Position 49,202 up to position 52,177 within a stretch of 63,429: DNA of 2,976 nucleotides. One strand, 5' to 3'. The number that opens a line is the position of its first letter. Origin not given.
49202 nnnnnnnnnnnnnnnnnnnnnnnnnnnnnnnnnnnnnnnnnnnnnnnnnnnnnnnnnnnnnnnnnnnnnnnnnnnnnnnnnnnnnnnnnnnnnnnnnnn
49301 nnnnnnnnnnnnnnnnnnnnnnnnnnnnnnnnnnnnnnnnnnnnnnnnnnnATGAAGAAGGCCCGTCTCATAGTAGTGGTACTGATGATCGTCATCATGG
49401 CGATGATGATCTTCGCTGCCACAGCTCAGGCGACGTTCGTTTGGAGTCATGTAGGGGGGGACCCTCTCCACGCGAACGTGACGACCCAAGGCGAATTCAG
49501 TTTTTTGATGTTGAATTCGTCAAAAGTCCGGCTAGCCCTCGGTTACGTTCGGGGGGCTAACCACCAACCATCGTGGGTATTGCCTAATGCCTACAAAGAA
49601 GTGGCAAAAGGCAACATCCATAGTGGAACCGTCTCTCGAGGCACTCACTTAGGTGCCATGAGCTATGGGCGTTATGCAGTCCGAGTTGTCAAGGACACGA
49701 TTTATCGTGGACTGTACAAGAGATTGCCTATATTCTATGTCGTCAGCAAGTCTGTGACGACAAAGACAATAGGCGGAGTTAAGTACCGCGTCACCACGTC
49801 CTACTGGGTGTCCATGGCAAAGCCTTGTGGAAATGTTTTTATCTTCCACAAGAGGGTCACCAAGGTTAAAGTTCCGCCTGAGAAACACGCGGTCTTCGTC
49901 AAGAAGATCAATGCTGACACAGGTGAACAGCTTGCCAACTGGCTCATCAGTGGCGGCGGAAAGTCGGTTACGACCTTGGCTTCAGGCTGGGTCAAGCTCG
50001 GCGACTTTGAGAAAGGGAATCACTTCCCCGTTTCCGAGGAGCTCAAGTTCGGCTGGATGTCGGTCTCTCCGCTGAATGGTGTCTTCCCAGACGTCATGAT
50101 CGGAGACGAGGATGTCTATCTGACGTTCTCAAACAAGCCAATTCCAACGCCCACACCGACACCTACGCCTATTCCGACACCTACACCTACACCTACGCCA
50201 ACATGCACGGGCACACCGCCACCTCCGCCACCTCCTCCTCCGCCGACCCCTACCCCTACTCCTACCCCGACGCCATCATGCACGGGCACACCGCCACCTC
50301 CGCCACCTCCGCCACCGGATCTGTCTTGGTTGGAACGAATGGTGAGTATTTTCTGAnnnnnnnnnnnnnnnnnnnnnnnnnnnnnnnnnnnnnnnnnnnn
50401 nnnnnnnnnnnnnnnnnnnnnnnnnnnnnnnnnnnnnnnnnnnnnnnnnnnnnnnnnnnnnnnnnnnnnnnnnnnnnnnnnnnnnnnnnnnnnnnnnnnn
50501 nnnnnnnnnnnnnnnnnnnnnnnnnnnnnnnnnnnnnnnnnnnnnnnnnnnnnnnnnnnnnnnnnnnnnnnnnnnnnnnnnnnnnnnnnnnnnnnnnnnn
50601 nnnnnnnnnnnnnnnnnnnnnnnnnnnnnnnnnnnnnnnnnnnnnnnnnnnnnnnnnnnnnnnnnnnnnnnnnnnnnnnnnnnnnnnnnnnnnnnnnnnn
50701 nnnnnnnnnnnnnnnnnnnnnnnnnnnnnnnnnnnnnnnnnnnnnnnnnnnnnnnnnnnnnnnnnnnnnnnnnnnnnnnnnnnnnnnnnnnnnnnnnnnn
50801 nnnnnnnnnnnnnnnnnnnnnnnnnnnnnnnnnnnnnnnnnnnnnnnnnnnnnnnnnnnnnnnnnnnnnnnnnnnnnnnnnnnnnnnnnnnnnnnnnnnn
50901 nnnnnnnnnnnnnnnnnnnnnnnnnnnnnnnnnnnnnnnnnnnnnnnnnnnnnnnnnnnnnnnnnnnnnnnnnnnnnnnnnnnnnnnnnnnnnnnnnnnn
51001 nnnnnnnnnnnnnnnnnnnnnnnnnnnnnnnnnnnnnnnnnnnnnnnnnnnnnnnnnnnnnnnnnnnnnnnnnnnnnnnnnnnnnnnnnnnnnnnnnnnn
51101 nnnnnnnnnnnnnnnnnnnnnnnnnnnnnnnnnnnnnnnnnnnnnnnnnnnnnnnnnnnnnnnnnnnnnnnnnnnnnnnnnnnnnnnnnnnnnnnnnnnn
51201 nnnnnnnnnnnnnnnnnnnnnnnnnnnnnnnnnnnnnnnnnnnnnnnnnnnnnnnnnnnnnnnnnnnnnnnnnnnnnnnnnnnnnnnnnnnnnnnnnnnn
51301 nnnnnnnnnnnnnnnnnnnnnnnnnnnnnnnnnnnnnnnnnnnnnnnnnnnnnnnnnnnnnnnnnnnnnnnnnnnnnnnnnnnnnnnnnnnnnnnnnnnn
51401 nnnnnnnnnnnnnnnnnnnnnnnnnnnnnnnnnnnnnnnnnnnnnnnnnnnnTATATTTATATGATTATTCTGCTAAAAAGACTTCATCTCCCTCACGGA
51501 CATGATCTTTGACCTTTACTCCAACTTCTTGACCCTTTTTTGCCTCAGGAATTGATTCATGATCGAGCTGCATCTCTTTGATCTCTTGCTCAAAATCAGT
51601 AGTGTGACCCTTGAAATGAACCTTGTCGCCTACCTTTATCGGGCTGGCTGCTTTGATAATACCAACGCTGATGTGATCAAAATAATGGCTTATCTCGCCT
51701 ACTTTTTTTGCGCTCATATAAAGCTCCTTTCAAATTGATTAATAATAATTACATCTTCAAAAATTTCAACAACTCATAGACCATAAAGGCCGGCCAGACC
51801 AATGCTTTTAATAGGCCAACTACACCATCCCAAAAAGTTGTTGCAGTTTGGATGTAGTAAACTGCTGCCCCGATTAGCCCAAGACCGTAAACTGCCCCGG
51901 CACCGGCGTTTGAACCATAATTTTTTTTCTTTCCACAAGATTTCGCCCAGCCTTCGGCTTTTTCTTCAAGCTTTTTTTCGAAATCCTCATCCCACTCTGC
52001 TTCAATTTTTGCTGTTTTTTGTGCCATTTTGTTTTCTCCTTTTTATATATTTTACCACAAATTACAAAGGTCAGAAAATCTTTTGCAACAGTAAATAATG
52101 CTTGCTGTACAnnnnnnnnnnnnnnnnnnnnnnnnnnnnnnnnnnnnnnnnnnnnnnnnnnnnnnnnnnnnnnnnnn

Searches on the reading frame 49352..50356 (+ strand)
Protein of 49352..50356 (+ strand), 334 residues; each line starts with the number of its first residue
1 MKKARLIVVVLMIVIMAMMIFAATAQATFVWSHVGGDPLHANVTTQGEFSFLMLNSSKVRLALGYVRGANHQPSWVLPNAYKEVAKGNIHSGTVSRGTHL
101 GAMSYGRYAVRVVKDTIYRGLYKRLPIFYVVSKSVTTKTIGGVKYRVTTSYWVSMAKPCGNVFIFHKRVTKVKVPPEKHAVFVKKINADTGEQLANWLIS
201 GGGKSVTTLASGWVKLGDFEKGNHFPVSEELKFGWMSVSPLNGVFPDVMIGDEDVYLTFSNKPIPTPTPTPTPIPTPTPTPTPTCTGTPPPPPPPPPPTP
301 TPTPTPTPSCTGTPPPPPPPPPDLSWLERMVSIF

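Call 6: search_protein_families(library=pfam, proteins=[window:49352-50356:+], max_evalue=0.1)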
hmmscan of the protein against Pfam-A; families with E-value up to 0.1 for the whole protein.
window:49352-50356:+ (334 aa): 0 families

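Call 11: find_homologous_proteins(query=window:49352-50356:+)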
Query window:49352-50356:+ (334 aa): 15 proteins with E <= 0.001 among 7400 candidates.
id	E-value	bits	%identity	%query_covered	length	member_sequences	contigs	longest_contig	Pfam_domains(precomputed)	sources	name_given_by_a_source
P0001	2.8e-194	663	100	79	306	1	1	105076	-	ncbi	ncbi:MAG: hypothetical protein WC437_03805, partial [Patescibacteria group bacterium]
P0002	4.3e-188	643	100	84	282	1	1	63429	-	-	-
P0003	9.6e-83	296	52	77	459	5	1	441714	-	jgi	-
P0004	1.8e-77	279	51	73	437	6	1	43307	-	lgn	-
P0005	4.3e-71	258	48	77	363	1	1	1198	-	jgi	jgi:hypothetical protein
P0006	1.5e-69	253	43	80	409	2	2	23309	-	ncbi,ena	-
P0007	9.6e-66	240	43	79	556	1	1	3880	-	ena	-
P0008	4.0e-46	176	56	49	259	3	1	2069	-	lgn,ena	-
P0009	3.6e-21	94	31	77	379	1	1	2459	-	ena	-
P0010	5.2e-6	44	-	-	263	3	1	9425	-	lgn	-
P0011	5.1e-5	41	-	-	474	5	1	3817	PF01011.29,PF13360.14,PF18204.7,PF25292.1,PF13570.14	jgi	-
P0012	2.6e-4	38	26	37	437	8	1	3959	PF09992.15,PF01471.24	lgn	-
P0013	4.2e-4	38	-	-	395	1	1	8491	PF00041.28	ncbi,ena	-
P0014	6.9e-4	37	-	-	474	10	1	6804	PF01183.27,PF08239.18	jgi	jgi:GH25 family lysozyme M1 (1,4-beta-N-acetylmuramidase)/uncharacterized protein YgiM (DUF1202 fami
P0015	9.9e-4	36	-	-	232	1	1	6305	PF00188.33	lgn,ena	-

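Call 13: find_encoding_contigs(protein=P0001, flank=10000, max_places=3)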
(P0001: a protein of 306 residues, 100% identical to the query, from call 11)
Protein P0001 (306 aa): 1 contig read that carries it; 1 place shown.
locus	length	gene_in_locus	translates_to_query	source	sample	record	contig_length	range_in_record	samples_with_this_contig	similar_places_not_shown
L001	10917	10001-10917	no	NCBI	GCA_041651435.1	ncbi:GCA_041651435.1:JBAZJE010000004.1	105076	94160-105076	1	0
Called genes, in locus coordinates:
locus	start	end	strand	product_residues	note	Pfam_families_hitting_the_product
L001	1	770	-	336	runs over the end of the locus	PF01594:AI-2E_transport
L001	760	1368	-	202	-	-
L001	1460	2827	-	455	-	PF21799:MurD-like_N, PF08245:Mur_ligase_M, PF02875:Mur_ligase_C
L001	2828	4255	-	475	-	PF01566:Nramp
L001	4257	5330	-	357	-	PF11258:DUF3048, PF17479:DUF3048_C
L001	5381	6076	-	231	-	PF01386:Ribosomal_L25p, PF14693:Ribosomal_TL5_C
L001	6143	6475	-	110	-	-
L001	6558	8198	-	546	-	-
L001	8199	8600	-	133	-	-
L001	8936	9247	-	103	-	-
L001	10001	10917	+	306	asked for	?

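Call 14: find_encoding_contigs(protein=P0003, flank=10000, max_places=3)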
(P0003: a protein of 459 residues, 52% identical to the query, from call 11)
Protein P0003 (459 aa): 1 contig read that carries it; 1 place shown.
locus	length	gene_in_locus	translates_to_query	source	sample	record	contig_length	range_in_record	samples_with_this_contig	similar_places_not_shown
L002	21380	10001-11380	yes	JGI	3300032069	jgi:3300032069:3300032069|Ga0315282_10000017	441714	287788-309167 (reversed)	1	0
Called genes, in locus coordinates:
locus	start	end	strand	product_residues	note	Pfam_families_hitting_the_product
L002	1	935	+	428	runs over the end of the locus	PF08245:Mur_ligase_M, PF02875:Mur_ligase_C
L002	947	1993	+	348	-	PF00953:Glycos_transf_4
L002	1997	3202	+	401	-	PF01098:FTSW_RODA_SPOVE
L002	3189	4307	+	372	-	PF03033:Glyco_transf_28, PF04101:Glyco_tran_28_C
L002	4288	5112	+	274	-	PF08478:POTRA_1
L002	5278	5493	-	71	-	-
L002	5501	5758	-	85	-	-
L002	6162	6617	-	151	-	PF18936:DUF5684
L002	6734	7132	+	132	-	PF01894:YjbQ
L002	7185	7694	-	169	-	PF01871:AMMECR1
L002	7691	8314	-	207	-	PF02900:LigB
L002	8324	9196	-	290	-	PF04055:Radical_SAM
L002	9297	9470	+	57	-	-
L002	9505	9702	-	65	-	-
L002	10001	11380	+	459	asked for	-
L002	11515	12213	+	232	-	-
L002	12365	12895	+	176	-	-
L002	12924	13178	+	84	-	-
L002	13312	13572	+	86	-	-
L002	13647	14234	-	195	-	PF02687:FtsX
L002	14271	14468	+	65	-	-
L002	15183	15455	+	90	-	PF12840:HTH_20 (weak), PF25212:HVO_A0114 (weak), PF01022:HTH_5 (weak), PF01047:MarR (weak), PF13463:HTH_27 (weak)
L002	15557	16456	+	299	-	-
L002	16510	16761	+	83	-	-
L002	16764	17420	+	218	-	PF02586:SRAP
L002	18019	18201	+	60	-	-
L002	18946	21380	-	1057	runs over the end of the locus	PF26449:DUF8128, PF12696:TraG-D_C (faint), PF01935:DUF87 (weak), PF10412:TrwB_AAD_bind (weak)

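Call 24: find_encoding_contigs(protein=P0004, flank=10000, max_places=2)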
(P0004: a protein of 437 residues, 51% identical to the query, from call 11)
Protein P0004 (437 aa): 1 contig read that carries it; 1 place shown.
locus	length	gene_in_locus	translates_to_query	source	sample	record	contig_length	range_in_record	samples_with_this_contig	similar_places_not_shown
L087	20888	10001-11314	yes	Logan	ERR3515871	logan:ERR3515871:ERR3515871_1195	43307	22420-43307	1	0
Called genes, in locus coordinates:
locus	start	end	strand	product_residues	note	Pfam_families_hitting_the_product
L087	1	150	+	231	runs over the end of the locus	PF02245:Pur_DNA_glyco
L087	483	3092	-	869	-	PF00912:Transgly, PF00905:Transpeptidase, PF17957:Big_7 (weak)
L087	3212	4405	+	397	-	PF00579:tRNA-synt_1b, PF01479:S4 (weak)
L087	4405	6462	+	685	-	PF17191:RecG_wedge, PF01336:tRNA_anti-codon (faint), PF04851:ResIII, PF00270:DEAD, PF00271:Helicase_C, PF19833:RecG_dom3_C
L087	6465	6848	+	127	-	PF14520:HHH_5 (faint), PF12826:HHH_2 (faint), PF12836:HHH_3, PF00633:HHH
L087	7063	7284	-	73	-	-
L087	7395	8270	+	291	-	-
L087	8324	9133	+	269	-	-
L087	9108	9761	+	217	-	PF04203:Sortase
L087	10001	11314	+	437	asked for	-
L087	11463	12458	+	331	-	PF17210:SdrD_B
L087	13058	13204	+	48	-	-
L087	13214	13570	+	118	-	-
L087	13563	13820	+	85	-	-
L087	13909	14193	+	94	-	-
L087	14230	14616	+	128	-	-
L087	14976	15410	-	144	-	-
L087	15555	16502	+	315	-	PF27126:NmeDI_C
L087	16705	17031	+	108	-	-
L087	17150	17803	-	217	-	-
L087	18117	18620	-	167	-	-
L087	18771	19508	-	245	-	-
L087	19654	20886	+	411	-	?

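Call 25: find_encoding_contigs(protein=P0006, flank=10000, max_places=2)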
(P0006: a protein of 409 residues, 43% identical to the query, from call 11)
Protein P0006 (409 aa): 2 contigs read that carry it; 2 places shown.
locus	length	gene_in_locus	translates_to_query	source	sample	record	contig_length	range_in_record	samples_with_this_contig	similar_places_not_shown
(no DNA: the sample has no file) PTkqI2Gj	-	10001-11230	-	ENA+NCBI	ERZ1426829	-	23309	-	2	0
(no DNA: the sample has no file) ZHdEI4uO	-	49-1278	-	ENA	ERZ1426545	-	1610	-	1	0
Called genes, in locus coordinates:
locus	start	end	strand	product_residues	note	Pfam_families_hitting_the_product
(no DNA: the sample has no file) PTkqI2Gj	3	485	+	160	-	-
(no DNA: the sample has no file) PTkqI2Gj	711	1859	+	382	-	PF12704:MacB_PCD, PF02687:FtsX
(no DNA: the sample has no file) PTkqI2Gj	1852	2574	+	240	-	PF00005:ABC_tran, PF02463:SMC_N, PF13304:AAA_21 (faint)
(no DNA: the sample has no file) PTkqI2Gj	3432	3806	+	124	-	-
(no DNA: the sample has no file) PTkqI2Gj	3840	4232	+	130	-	-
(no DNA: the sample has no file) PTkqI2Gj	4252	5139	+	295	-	PF02424:ApbE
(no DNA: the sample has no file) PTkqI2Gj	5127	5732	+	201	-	-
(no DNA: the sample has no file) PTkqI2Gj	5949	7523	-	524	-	-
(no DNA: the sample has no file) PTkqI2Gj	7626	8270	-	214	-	PF04203:Sortase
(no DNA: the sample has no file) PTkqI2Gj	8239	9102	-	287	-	-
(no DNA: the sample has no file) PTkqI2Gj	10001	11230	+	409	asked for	-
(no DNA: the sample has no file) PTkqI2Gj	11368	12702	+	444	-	-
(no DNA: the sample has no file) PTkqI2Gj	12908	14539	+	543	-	PF05228:CHASE4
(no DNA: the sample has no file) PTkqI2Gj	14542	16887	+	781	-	PF05228:CHASE4, PF00672:HAMP, PF00989:PAS, PF08448:PAS_4, PF13426:PAS_9, PF08447:PAS_3 (weak), PF00512:HisKA, PF02518:HATPase_c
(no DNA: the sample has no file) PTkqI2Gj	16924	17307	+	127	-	PF20274:cREC_REC (weak), PF00072:Response_reg, PF03709:OKR_DC_1_N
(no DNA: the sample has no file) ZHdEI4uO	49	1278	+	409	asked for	-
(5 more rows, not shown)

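Call 39: find_encoding_contigs(protein=P0007, flank=10000, max_places=2)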
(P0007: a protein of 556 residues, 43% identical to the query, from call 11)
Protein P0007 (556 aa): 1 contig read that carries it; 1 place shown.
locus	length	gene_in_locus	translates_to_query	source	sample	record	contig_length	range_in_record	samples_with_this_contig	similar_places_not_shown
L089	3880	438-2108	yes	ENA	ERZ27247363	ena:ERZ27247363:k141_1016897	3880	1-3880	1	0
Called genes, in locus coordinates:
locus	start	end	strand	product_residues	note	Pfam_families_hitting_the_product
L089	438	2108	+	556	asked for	-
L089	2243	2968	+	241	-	-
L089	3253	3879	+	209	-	?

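Call 42: find_related_loci(query=A1, collection=metagenome_contigs, flank=6000)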
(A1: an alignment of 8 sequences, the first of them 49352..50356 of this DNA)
Query A1 (334 aa) in metagenome_contigs; peptide patterns used: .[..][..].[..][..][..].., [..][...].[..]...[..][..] (x = any residue, [..] = any of these).
137 stretches matched a pattern; 3 encode a relative of the query (tblastn E <= 1e-3); 3 distinct loci.
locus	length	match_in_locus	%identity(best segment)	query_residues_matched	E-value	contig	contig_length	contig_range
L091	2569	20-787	56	23-269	2e-85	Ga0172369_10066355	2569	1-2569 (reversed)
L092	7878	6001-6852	44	1-269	9e-61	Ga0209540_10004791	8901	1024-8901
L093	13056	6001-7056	52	10-267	5e-79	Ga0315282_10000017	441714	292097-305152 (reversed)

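Call 43: find_related_loci(query=A1, collection=viral_contigs, flank=6000)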
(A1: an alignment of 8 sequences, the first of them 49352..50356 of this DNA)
Query A1 (334 aa) in viral_contigs; peptide patterns used: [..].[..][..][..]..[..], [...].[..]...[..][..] (x = any residue, [..] = any of these).
71 stretches matched a pattern, but none encodes a relative of the query by tblastn (E <= 1e-3).

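Call 45: predict_structure(alignment_id=A1)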
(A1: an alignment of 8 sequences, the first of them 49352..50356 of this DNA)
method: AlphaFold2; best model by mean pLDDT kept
length: 334 residues; sequences in the alignment: 8
mean_pLDDT: 66.7   pTM: 0.42
mean pLDDT of the five models: 66.7, 65.5, 64.7, 64.1, 54.4
residues with pLDDT >= 90: 7; 70-90: 167; 50-70: 88; < 50: 72
segments of 3 or more residues with pLDDT < 50: 19-45, 106-108, 281-287, 300-334
pLDDT, mean of each block of 10 residues (from residue 1): 68 61 38 34 51 78 77 87 87 76 54 63 76 86 81 69 74 67 74 83 82 76 76 83 70 73 77 57 48 60 43 45 40 30
secondary structure, 60 per line:
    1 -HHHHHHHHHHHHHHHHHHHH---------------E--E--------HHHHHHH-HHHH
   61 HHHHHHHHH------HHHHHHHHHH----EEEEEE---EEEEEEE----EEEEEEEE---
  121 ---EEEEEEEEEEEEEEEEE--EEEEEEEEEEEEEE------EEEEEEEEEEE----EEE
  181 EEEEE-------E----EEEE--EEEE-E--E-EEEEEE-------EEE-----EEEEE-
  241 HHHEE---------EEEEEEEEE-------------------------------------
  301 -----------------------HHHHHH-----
elements in order: H2-21 H49-55 H57-69 H76-85 E90-95 E99-105 E110-117 E124-140 E143-156 E163-173 E178-185 E198-201 E204-207 E214-219 E227-229 E235-239 E255-263 H324-329

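Call 49: search_protein_families(library=ncbifam, proteins=[window:49352-50356:+, P0003], max_evalue=0.1)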
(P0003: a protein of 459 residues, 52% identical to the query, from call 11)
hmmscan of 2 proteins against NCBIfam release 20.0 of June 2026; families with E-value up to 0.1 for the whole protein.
window:49352-50356:+ (334 aa): 0 families

P0003 (459 aa): 0 families

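Call 50: fold_search(model_id=the predicted structure, library=pdb)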
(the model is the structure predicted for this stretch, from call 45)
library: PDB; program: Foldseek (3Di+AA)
matches with E <= 10: 613; with E <= 0.001: 0
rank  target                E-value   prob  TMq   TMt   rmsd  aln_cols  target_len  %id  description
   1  3is0                  1.8e-03  0.98  0.21  0.18  17.9       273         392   10  Crystal structure of functional region of UafA from Staphylococcus saprophyticus in the presence of cholesterol (released 2010-09-08)
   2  3rkp_A                5.2e-03  0.93  0.24  0.23  12.6       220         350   14  Crystal structure of BcpA*(D312A), the major pilin subunit of Bacillus cereus (released 2012-05-30)
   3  4hsq                  1.0e-02  0.97  0.26  0.31  11.4       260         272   12  Crystal Structure of Domains D2 and D3 of the Major Pilin SpaD from Corynebacterium diphtheriae (released 2013-11-13)
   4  3kpt_B                1.9e-02  0.97  0.26  0.25   8.8       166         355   14  Crystal structure of BcpA, the major pilin subunit of Bacillus cereus (released 2009-11-24)
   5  9vqn                  1.9e-02  0.77  0.23  0.19  16.5       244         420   10  Crystal structure of Se-Met SSA1633 from Streptococcus sanguinis (Phase determination model) (released 2026-01-21)
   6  9uvm                  2.3e-02  0.75  0.23  0.19  16.5       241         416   10  The SeMet pili protein of Streptococcus Sanguinis (released 2026-01-21)
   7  9fxb_D                2.5e-02  0.87  0.18  0.10  16.0       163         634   14  Cryo-EM structure of the type 1 pilus assembly platform as part of the FimI-bound chaperone-usher pilus complex (FimDH (released 2025-06-04)
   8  3rkp_B                2.7e-02  0.77  0.23  0.22  11.7       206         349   15  Crystal structure of BcpA*(D312A), the major pilin subunit of Bacillus cereus (released 2012-05-30)
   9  5aq0_B                7.2e-02  1.00  0.20  0.67   3.4        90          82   21  The structure of the Transthyretin-like domain of the first catalytic domain of the HUMAN Carboxypeptidase D (released 2016-09-28)
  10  8wgg                  9.0e-02  0.38  0.22  0.18  15.9       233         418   10  Crystal structure of basal pilin PilB from Streptococcus sanguinis (released 2025-03-26)
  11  3rfz_E                1.3e-01  0.75  0.20  0.09  14.9       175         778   12  Crystal structure of the FimD usher bound to its cognate FimC:FimH substrate (released 2011-06-01)
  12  3rfz_B                1.3e-01  0.69  0.19  0.09  15.2       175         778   13  Crystal structure of the FimD usher bound to its cognate FimC:FimH substrate (released 2011-06-01)
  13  9fxs_D                1.3e-01  0.60  0.19  0.10  15.7       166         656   13  Cryo-EM structure of the type 1 pilus complex including pilus rod and FimI-bound assembly platform after incorporation (released 2025-06-04)
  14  9fw9_D                1.9e-01  0.54  0.18  0.10  14.5       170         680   15  Cryo-EM structure of the type 1 pilus assembly platform as part of the FimA-bound chaperone-usher pilus complex (FimDH (released 2025-06-04)
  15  9fx8_D                2.3e-01  0.51  0.19  0.10  14.3       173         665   13  Cryo-EM structure of the FimI-bound type 1 pilus assembly platform complex - Local refinement (released 2025-06-04)
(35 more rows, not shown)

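Call 71: search_solved_structures(query=A1, max_evalue=1)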
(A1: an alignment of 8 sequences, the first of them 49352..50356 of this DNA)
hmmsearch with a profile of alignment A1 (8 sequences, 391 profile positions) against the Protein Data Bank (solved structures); distinct sequences matched with E-value up to 1: 1.
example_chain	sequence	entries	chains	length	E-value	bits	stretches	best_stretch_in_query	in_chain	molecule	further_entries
8x8h_A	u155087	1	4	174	0.015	17.5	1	200-293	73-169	Pectate disaccharide-lyase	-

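Call 73: search_protein_families(library=pfam, alignment_id=A1, max_evalue=0.01)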
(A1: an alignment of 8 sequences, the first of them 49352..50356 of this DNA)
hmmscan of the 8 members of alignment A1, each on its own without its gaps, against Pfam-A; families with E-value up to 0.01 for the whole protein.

A. member 1, window:49352-50356:+ (334 aa): 0 families

B. families by the number of members that match (of 8 scanned): 4 families
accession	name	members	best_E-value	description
PF00801.26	PKD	1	8.5e-05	PKD domain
PF18911.6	PKD_4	1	0.00064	PKD domain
PF16820.11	PKD_3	1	0.002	PKD-like domain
PF22352.2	K319L-like_PKD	1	0.0029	K319L-like, PKD domain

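Call 77: search_protein_families(library=pfam, proteins=[L087:7395-8270:+, L087:8324-9133:+, L002:12365-12895:+, L087:13214-13570:+], max_evalue=0.01)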
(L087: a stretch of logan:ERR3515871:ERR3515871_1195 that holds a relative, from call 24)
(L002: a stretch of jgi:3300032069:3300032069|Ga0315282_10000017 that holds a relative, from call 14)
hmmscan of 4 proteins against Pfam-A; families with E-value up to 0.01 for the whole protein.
L087:7395-8270:+ (291 aa): 0 families

L087:8324-9133:+ (269 aa): 0 families

L002:12365-12895:+ (176 aa): 0 families

L087:13214-13570:+ (118 aa): 0 families

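Call 83: search_protein_families(library=phrogs, proteins=[window:49352-50356:+], max_evalue=0.01)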
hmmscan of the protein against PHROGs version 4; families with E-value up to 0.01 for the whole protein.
window:49352-50356:+ (334 aa): 0 families

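Call 84: search_protein_families(library=padloc, proteins=[window:49352-50356:+], max_evalue=0.01)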
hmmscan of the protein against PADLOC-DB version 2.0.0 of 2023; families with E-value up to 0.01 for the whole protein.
window:49352-50356:+ (334 aa): 0 families

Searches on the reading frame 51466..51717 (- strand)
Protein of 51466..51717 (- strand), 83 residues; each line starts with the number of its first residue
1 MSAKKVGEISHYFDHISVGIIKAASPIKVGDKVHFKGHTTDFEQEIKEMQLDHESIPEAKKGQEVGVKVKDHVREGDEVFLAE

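Call 6: search_protein_families(library=pfam, proteins=[window:51466-51717:-], max_evalue=0.1)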
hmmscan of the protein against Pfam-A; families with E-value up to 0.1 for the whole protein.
window:51466-51717:- (83 aa): 4 families
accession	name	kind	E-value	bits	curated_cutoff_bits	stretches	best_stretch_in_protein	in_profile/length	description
PF14578.12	GTP_EFTU_D4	-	0.00018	21.8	23.8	1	14-76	17-76/86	Elongation factor Tu domain 4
PF03144.31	GTP_EFTU_D2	-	0.00024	21.9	30.3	1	27-70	13-59/73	Elongation factor Tu domain 2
PF16325.11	Peptidase_U32_C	-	0.015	15.9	28.2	1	22-77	22-80/83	Peptidase family U32 C-terminal domain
PF11604.15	CusF_Ec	-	0.037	14.3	27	0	24-50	45-71/72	Copper binding periplasmic protein CusF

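Call 49: search_protein_families(library=ncbifam, proteins=[window:51466-51717:-], max_evalue=0.1)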
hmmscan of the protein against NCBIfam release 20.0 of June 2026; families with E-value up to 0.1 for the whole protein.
window:51466-51717:- (83 aa): 2 families
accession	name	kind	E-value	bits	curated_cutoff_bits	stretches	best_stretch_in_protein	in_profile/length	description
NF008969.0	PRK12317.1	subfamily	5.2e-05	22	502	1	17-76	244-304/426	elongation factor 1-alpha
TIGR00483.1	EF-1_alpha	equivalog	0.00025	19.6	540.1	1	17-72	245-297/427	translation elongation factor EF-1 subunit alpha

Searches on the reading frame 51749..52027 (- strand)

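Call 6: search_protein_families(library=pfam, proteins=[window:51749-52027:-], max_evalue=0.1)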
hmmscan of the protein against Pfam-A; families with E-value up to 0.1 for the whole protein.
window:51749-52027:- (92 aa): 0 families

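Call 49: search_protein_families(library=ncbifam, proteins=[window:51749-52027:-], max_evalue=0.1)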
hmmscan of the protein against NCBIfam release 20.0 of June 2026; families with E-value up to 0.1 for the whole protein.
window:51749-52027:- (92 aa): 1 family
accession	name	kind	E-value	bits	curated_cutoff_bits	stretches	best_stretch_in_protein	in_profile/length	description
NF035925.1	Geo26A_fam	subfamily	0.069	13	40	1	45-88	138-182/197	geobacillin-26 family protein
